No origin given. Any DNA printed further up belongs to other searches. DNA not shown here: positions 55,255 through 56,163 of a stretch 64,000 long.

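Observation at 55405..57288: Two tandem ndk paralogs, each with a ~50-aa insertion, next to tmk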

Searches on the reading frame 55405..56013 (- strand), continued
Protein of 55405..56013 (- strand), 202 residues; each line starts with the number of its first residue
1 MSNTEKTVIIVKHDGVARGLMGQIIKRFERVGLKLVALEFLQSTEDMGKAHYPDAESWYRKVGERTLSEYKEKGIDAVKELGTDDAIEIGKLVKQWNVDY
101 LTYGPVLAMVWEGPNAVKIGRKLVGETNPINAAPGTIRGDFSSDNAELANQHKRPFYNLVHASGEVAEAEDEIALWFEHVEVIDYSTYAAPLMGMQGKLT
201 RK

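Call 38: predict_structure(alignment_id=A1)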
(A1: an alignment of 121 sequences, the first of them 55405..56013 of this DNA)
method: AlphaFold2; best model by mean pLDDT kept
length: 202 residues; sequences in the alignment: 121
mean_pLDDT: 91.2   pTM: 0.84
mean pLDDT of the five models: 91.2, 89.5, 88.4, 86.9, 86.0
residues with pLDDT >= 90: 133; 70-90: 66; 50-70: 2; < 50: 1
segments of 3 or more residues with pLDDT < 50: none
pLDDT, mean of each block of 10 residues (from residue 1): 85 96 98 96 90 93 91 91 96 91 94 97 93 96 85 84 95 88 84 85 73
secondary structure, 60 per line:
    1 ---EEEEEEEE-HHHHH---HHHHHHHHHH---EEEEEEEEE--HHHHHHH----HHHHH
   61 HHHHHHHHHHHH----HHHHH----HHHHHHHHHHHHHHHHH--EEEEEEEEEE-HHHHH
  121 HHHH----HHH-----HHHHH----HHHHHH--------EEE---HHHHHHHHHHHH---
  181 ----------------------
elements in order: E4-11 H13-17 H21-30 E34-42 H45-51 H56-72 H77-81 H86-102 E105-114 H116-124 H137-141 H146-151 E160-162 H166-177

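Call 42: find_related_loci(query=A1, collection=metagenome_contigs, flank=4000)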
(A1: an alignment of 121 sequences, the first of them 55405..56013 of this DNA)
Query A1 (202 aa) in metagenome_contigs; peptide patterns used: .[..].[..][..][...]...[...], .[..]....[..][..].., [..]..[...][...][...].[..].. (x = any residue, [..] = any of these).
600 stretches matched a pattern (row limit reached: there are more); 589 encode a relative of the query (tblastn E <= 1e-3); the best 80 are kept; 80 distinct loci.
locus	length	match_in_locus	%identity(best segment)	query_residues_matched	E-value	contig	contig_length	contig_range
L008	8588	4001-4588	62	5-200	2e-83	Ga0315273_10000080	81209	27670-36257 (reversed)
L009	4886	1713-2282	51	5-193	6e-63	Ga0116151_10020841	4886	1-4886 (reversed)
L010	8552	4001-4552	52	1-184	7e-63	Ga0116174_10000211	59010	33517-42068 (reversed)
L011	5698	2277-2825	53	5-186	2e-62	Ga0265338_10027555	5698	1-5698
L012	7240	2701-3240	54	5-184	1e-61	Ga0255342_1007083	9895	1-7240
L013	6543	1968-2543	47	3-193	8e-61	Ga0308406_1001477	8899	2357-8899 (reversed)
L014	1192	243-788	53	5-185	2e-64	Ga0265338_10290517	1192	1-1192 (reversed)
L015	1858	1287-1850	52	3-189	5e-62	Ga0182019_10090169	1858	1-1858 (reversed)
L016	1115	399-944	52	5-186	1e-63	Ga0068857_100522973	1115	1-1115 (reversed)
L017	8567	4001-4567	51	5-193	7e-60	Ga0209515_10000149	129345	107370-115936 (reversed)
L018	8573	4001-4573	49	3-193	8e-60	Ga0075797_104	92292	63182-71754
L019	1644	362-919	50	3-187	1e-61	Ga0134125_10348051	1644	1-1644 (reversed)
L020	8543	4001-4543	52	5-185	1e-59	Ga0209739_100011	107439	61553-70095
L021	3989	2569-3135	48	5-193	1e-58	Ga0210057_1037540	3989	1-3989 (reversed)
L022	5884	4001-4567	50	5-193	2e-58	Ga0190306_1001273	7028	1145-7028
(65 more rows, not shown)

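Call 46: fold_search(model_id=the predicted structure, library=pdb)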
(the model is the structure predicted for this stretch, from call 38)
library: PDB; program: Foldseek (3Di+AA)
matches with E <= 10: 775; with E <= 0.001: 259
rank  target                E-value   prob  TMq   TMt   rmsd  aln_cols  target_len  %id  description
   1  1xqi_A                1.5e-23  1.00  0.85  0.94   1.4       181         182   47  Crystal Structure Analysis of an NDP kinase from Pyrobaculum aerophilum (released 2005-09-20)
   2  7zl8_A                1.1e-16  1.00  0.67  0.87   4.0       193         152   40  NME1 in complex with succinyl-CoA (released 2023-08-09)
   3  8pyw_A                1.8e-16  1.00  0.66  0.87   4.0       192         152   39  Crystal structure of the human Nucleoside-diphosphate kinase B domain bound to compound diphosphate form of AT-9052-Sp (released 2023-12-27)
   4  1ucn_A                2.0e-16  1.00  0.66  0.87   4.0       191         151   39  X-ray structure of human nucleoside diphosphate kinase A complexed with ADP at 2 A resolution (released 2003-09-30)
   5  8oov_B                2.0e-16  1.00  0.66  0.85   4.0       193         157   40  human NME-1 in complex with CoA (released 2023-06-07)
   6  5ui4_B                2.4e-16  1.00  0.66  0.87   3.9       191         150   39  Structure of NME1 covalently conjugated to imidazole fluorosulfate (released 2018-01-17)
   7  7kpf_A                2.5e-16  1.00  0.66  0.87   4.1       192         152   39  NME2 bound to myristoyl-CoA (released 2022-02-02)
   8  9gd6_A                2.5e-16  1.00  0.65  0.87   5.1       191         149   38  NME1 94-Phosphoserine (released 2025-06-11)
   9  8pie_A                2.7e-16  1.00  0.66  0.87   4.0       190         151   39  Crystal structure of the human nucleoside diphosphate kinase B domain in complex with the product AT-8500 formed by ca (released 2024-07-31)
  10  7zl8_C                2.7e-16  1.00  0.67  0.87   4.0       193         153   40  NME1 in complex with succinyl-CoA (released 2023-08-09)
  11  7zl8_B                2.9e-16  1.00  0.66  0.86   4.0       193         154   40  NME1 in complex with succinyl-CoA (released 2023-08-09)
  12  5ui4_A                3.0e-16  1.00  0.65  0.87   3.9       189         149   39  Structure of NME1 covalently conjugated to imidazole fluorosulfate (released 2018-01-17)
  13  8qw0_J                3.0e-16  1.00  0.65  0.85   5.2       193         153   36  Human NDPK-C in complex with GDP (released 2024-09-18)
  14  7zl8_E                3.4e-16  1.00  0.67  0.86   3.9       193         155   39  NME1 in complex with succinyl-CoA (released 2023-08-09)
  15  7ztk_A                4.2e-16  1.00  0.66  0.87   4.3       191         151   39  NME1 in complex with CoA (released 2023-08-09)
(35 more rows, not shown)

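Call 54: find_encoding_contigs(protein=P0277, flank=4000, max_places=3)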
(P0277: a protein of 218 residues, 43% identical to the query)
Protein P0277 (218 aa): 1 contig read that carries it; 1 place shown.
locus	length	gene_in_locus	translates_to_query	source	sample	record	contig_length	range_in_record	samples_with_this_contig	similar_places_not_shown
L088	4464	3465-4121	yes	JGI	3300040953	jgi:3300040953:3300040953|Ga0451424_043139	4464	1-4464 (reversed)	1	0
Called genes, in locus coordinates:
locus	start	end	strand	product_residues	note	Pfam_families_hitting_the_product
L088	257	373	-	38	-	-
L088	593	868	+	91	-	-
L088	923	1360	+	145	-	-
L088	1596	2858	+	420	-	PF00675:Peptidase_M16, PF05193:Peptidase_M16_C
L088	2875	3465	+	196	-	PF02223:Thymidylate_kin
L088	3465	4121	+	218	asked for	PF00334:NDK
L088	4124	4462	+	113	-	?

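Call 55: find_encoding_contigs(protein=P0268, flank=4000, max_places=3)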
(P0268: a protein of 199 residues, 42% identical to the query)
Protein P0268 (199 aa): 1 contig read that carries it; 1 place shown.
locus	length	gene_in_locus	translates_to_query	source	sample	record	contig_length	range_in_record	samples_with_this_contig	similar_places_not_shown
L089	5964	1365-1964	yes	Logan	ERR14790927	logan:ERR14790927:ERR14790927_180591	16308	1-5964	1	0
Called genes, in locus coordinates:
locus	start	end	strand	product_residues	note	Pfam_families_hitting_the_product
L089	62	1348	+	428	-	PF00675:Peptidase_M16, PF05193:Peptidase_M16_C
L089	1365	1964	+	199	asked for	PF00334:NDK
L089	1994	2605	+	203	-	PF00334:NDK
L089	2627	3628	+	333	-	PF05697:Trigger_N, PF05698:Trigger_C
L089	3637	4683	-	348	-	PF12728:HTH_17, PF00376:MerR, PF13411:MerR_1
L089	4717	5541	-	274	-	PF00520:Ion_trans, PF07885:Ion_trans_2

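Call 56: find_encoding_contigs(protein=P0267, flank=4000, max_places=3)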
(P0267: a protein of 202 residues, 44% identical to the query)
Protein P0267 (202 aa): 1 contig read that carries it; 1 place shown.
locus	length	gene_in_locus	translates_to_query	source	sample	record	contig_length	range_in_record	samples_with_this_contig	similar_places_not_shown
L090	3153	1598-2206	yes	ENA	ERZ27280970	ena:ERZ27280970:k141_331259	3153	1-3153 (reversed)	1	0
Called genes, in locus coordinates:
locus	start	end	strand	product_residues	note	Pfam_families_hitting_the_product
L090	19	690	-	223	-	PF04203:Sortase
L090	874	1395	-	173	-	PF00588:SpoU_methylase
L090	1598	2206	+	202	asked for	PF00334:NDK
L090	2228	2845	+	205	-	PF00334:NDK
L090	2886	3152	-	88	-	?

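Call 59: find_encoding_contigs(protein=P0242, flank=4000, max_places=3)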
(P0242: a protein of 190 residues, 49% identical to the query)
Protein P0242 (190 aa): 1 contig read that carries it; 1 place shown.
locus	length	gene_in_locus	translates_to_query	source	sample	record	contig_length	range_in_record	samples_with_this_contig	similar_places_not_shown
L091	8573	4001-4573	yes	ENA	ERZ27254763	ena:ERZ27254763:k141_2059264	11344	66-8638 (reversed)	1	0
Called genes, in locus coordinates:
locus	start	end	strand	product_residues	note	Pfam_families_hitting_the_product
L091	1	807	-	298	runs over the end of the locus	-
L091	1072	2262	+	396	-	-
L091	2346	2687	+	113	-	PF01248:Ribosomal_L7Ae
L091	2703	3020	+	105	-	PF01200:Ribosomal_S28e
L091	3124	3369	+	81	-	PF01246:Ribosomal_L24e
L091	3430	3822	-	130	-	-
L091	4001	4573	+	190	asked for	PF00334:NDK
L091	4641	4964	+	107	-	-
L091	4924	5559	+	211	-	-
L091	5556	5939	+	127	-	-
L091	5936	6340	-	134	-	PF12840:HTH_20 (faint), PF08279:HTH_11 (weak), PF13412:HTH_24 (weak)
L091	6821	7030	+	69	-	-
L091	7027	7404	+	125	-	PF01850:PIN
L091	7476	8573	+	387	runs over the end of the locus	?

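Call 66: find_encoding_contigs(protein=P0285, flank=3000, max_places=2)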
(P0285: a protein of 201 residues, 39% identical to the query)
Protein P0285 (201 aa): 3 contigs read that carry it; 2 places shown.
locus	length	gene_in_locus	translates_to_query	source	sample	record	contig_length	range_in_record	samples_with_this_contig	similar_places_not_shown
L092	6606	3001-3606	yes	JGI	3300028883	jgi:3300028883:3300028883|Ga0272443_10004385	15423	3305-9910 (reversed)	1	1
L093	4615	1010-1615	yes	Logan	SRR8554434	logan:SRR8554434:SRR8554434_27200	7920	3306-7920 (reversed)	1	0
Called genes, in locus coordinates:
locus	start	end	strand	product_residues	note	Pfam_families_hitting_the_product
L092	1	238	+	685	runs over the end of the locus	PF02369:Big_1 (faint), PF13620:CarboxypepD_reg (faint), PF17802:SpaA (faint), PF13715:CarbopepD_reg_2 (faint)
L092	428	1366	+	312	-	-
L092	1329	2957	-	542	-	PF04055:Radical_SAM, PF16199:Radical_SAM_C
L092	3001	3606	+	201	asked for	PF00334:NDK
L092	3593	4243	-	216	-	PF03167:UDG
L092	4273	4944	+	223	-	PF02463:SMC_N, PF00005:ABC_tran, PF13166:AAA_13 (faint), PF13304:AAA_21 (faint)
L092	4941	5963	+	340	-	PF01458:SUFBD_core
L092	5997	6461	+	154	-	PF11969:DcpS_C (weak), PF01230:HIT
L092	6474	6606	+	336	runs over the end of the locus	PF00579:tRNA-synt_1b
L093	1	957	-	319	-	?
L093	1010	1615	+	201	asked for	PF00334:NDK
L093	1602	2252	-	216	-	PF03167:UDG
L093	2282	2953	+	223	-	PF02463:SMC_N, PF00005:ABC_tran, PF13166:AAA_13 (faint), PF13304:AAA_21 (faint)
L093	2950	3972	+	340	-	PF01458:SUFBD_core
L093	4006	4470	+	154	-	PF11969:DcpS_C (weak), PF01230:HIT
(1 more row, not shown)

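Call 67: find_encoding_contigs(protein=P0299, flank=3000, max_places=2)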
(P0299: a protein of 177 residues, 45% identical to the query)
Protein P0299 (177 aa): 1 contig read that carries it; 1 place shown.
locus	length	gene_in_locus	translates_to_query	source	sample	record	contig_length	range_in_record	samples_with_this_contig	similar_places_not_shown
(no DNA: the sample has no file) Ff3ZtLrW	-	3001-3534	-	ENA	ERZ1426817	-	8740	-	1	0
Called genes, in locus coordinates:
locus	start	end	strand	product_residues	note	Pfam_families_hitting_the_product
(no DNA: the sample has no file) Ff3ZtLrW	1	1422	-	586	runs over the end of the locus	PF00009:GTP_EFTU, PF01926:MMR_HSR1, PF03144:GTP_EFTU_D2 (faint), PF11987:IF-2, PF14578:GTP_EFTU_D4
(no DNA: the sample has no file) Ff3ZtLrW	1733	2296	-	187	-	PF01725:Ham1p_like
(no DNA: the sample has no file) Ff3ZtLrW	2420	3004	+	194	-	PF00334:NDK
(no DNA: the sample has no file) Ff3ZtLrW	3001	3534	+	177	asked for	PF00334:NDK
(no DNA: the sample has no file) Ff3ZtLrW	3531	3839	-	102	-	PF01883:FeS_assembly_P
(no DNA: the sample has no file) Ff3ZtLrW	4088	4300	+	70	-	PF09851:SHOCT (weak)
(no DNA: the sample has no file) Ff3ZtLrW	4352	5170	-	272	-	-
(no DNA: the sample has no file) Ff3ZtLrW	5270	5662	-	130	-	-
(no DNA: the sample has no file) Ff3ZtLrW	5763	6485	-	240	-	-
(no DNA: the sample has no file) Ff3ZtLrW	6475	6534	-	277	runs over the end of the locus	PF13476:AAA_23 (weak), PF00005:ABC_tran, PF02463:SMC_N (faint), PF13175:AAA_15 (faint), PF13304:AAA_21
